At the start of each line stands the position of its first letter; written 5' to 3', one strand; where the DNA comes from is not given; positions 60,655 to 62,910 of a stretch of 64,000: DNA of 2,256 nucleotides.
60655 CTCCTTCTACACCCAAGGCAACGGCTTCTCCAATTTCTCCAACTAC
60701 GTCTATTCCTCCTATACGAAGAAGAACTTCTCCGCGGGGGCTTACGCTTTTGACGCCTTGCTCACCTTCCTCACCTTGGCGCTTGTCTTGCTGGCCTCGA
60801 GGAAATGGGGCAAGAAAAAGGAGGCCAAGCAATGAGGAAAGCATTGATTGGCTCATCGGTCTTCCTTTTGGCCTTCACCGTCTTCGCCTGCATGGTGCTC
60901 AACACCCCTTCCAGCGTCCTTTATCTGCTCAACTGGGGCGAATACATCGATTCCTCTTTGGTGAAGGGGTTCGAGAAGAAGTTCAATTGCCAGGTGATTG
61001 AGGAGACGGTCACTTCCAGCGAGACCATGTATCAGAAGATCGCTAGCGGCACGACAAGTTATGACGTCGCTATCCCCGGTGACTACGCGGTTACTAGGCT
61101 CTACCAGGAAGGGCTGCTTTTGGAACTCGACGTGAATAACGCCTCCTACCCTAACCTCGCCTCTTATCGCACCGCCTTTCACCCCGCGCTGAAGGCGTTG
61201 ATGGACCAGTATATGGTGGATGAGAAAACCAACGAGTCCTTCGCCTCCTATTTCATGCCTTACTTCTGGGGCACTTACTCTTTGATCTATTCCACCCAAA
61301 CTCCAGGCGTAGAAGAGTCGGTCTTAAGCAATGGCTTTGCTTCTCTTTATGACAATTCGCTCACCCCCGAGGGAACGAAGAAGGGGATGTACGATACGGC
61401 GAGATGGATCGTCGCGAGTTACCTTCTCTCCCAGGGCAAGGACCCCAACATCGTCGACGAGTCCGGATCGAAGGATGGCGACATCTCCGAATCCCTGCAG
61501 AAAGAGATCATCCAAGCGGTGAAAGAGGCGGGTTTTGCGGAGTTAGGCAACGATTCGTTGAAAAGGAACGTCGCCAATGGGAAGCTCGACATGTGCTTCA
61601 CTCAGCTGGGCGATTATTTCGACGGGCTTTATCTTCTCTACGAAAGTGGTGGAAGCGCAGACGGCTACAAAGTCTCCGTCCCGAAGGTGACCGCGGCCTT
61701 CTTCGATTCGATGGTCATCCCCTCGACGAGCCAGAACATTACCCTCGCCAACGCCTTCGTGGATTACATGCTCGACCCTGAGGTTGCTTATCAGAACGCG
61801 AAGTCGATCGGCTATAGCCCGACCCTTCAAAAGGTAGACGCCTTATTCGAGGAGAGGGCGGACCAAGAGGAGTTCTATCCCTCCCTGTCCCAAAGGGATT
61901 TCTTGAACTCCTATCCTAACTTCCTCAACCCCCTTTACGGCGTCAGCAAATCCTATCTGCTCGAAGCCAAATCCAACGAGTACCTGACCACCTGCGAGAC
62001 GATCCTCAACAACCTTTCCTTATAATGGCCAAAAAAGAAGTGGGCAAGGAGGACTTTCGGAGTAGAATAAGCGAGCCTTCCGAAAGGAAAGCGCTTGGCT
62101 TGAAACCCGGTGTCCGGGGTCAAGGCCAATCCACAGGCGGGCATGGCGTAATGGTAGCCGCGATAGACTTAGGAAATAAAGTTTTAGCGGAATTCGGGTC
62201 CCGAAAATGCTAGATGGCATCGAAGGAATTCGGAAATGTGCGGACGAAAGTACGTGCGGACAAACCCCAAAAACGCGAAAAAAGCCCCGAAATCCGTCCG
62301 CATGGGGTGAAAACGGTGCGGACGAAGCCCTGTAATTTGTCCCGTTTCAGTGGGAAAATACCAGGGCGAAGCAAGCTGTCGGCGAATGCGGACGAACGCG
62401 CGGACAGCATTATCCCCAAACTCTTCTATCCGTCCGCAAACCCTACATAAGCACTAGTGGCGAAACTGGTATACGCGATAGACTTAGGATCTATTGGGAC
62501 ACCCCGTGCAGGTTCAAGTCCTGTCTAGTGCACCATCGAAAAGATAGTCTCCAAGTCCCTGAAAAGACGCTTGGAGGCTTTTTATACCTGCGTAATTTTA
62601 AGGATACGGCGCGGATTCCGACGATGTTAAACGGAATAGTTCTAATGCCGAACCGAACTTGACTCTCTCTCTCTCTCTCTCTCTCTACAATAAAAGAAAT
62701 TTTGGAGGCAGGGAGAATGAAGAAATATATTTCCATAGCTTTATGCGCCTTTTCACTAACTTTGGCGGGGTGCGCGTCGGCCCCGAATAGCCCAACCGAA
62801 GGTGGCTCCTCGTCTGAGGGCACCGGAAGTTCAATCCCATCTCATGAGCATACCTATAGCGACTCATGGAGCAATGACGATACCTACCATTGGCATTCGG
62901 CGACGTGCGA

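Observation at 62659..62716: A (CT)12 microsatellite forms the entire promoter spacer of a surface LRR lipoprotein gene, a candidate slipped-strand phase-variation switch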

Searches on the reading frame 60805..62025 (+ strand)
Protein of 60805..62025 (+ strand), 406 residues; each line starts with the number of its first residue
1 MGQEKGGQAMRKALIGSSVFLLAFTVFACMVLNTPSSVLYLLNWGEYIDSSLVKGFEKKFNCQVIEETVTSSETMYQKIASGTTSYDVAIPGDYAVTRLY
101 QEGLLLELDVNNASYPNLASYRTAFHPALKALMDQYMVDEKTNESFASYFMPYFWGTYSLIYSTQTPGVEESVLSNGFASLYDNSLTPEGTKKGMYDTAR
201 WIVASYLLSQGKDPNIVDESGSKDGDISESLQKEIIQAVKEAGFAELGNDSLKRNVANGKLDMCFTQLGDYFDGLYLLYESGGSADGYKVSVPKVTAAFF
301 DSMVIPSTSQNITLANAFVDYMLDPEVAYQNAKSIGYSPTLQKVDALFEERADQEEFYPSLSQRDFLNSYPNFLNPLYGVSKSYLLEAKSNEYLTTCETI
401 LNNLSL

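Call 10: search_protein_families(library=pfam, proteins=[window:60805-62022:+])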
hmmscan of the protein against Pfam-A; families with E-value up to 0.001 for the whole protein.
window:60805-62022:+ (406 aa): 4 families
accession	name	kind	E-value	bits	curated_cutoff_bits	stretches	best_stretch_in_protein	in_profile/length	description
PF13416.11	SBP_bac_8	-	3.9e-14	53.6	27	1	52-346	2-267/279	Bacterial extracellular solute-binding protein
PF01547.30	SBP_bac_1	-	2.2e-09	38.2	26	1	52-328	13-306/307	Bacterial extracellular solute-binding protein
PF13531.11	SBP_bac_11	-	1.4e-05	25.4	25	0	52-107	16-70/227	Bacterial extracellular solute-binding protein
PF02030.20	Lipoprotein_8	-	0.00036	19.8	20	0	20-162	9-155/493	Hypothetical lipoprotein (MG045 family)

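Call 14: find_encoding_contigs(protein=window:60805-62025:+, flank=3000, max_places=10)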
Protein window:60805-62025:+ (406 aa): no gene with exactly this product is on record in the collection.
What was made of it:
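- Tried and rejected: A look-up of the window's own PotD with the long start failed (call 14).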

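Call 15: find_encoding_contigs(protein=window:60832-62025:+, flank=3000, max_places=10)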
Protein window:60832-62025:+ (397 aa): 1 contig read that carries it; 1 place shown.
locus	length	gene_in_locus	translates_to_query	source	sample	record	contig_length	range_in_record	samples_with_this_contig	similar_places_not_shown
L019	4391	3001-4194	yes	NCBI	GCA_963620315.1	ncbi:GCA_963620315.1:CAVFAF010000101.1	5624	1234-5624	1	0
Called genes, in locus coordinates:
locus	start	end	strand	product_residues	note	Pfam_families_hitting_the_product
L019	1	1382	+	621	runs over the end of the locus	PF00005:ABC_tran, PF13304:AAA_21 (faint), PF00005:ABC_tran, PF08402:TOBE_2 (faint)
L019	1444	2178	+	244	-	PF00528:BPD_transp_1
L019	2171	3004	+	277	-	PF00528:BPD_transp_1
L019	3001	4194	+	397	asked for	PF01547:SBP_bac_1, PF13416:SBP_bac_8, PF13531:SBP_bac_11 (faint)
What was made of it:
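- Tried and rejected: The short start gave a contig that ends before the tract (call 15).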

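Call 54: list_cluster_members(proteins=[window:60832-62022:+, P0121, P0122, P0124, P0123, window:6542-8401:+])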
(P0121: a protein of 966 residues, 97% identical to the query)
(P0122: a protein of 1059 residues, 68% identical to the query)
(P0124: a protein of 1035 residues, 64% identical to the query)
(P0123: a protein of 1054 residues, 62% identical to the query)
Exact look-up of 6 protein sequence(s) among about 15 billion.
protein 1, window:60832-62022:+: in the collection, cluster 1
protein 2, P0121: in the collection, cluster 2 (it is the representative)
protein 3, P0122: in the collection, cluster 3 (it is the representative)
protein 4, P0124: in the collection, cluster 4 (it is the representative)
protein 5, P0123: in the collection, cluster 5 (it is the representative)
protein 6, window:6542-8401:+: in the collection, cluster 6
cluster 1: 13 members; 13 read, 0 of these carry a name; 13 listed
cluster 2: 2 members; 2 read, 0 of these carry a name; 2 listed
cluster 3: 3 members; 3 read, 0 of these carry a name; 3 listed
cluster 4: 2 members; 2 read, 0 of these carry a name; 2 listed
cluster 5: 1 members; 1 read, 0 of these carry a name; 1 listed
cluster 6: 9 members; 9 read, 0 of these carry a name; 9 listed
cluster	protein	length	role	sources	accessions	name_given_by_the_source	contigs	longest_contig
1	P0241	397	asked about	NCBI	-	-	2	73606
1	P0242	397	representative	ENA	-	-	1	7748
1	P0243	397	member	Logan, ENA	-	-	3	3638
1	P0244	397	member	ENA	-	-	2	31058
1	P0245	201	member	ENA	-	-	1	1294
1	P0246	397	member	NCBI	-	-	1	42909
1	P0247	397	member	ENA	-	-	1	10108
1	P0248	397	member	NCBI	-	-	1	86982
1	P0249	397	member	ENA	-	-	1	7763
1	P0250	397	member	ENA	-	-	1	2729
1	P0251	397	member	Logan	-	-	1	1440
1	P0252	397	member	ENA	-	-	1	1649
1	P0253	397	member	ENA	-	-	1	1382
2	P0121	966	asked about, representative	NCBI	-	-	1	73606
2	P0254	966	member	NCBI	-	-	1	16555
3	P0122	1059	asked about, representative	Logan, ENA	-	-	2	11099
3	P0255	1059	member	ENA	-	-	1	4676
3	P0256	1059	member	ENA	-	-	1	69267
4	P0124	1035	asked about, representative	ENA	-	-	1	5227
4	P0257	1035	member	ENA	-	-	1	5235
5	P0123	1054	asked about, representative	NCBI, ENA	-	-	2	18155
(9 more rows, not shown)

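Call 55: find_encoding_contigs(protein=P0256, flank=1500, max_places=10)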
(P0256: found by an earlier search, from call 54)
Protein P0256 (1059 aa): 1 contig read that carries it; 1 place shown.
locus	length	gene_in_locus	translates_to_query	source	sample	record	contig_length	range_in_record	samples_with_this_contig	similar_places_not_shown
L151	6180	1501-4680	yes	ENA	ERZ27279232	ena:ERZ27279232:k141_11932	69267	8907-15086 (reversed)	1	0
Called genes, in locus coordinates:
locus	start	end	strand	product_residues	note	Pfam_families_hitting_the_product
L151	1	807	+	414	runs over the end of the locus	PF00702:Hydrolase (faint), PF13419:HAD_2 (faint), PF12710:HAD (weak)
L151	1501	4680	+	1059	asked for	PF13306:LRR_5, PF13855:LRR_8 (faint), PF23952:LRR_EndoS (faint), PF13306:LRR_5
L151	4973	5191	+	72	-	-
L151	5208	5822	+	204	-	-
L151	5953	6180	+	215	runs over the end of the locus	-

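Call 56: find_encoding_contigs(protein=P0255, flank=1500, max_places=10)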
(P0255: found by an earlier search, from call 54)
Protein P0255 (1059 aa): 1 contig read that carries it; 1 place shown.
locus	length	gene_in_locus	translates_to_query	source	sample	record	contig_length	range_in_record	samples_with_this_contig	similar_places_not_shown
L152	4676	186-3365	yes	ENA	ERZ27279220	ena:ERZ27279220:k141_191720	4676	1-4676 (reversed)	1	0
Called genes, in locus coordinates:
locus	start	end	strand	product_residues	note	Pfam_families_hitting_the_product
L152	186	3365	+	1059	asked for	PF13306:LRR_5, PF13855:LRR_8 (faint), PF23952:LRR_EndoS (faint), PF13306:LRR_5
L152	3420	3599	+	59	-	PF04810:zf-Sec23_Sec24 (weak)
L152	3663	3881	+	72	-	-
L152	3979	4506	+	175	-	-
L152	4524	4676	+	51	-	?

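Call 57: find_encoding_contigs(protein=P0257, flank=1500, max_places=10)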
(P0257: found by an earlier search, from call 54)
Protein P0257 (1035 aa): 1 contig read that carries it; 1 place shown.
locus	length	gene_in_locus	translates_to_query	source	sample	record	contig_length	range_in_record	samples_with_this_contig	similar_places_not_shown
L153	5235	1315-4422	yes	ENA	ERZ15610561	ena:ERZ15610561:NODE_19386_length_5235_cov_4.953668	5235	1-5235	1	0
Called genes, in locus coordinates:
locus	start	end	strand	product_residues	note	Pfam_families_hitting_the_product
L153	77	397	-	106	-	-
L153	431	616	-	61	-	-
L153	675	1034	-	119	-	PF13936:HTH_38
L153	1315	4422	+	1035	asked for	PF13306:LRR_5, PF23952:LRR_EndoS (faint), PF13855:LRR_8 (faint), PF13306:LRR_5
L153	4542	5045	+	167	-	-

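Call 58: find_encoding_contigs(protein=P0248, flank=5000, max_places=10)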
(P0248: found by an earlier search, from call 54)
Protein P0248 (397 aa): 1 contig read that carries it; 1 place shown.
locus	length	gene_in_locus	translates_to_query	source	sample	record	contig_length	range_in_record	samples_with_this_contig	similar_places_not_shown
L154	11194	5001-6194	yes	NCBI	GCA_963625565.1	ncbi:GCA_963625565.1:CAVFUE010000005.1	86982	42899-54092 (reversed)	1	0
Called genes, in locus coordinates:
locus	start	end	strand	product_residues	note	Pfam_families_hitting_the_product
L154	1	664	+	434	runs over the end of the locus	PF02127:Peptidase_M18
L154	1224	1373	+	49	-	-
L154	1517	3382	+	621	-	PF00005:ABC_tran, PF13304:AAA_21 (faint), PF00005:ABC_tran, PF08402:TOBE_2 (faint)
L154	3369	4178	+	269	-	PF00528:BPD_transp_1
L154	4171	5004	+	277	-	PF00528:BPD_transp_1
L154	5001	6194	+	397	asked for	PF01547:SBP_bac_1, PF13416:SBP_bac_8, PF13531:SBP_bac_11 (faint)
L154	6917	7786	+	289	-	-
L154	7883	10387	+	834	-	PF09479:Flg_new (weak), PF19789:DUF6273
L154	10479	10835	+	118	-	-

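Call 87: search_protein_families(library=padloc, max_evalue=0.01, proteins=[L154:6917-7783:+])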
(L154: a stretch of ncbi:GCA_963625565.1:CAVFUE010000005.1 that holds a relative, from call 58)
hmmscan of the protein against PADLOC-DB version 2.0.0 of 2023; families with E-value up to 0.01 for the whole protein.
L154:6917-7783:+ (289 aa): 0 families

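Call 88: search_protein_families(library=pfam, max_evalue=0.01, proteins=[L154:6917-7783:+])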
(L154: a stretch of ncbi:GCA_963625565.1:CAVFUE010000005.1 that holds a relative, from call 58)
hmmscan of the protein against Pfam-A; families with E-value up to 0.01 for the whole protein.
L154:6917-7783:+ (289 aa): 0 families

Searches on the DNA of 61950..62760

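Call 80: search_rna_families(source=window, start=61950, end=62760, threshold=evalue, max_evalue=1)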
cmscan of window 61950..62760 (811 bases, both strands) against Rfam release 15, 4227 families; matches with E-value up to 1: 1.
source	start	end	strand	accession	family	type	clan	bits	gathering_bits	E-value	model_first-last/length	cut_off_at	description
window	62451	62532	+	RF00005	tRNA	Gene; tRNA;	CL00001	57.7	29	9.9e-12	1-71/71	no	tRNA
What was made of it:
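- Tried and rejected: Nothing but the tRNA in 61950-62760 (call 80).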
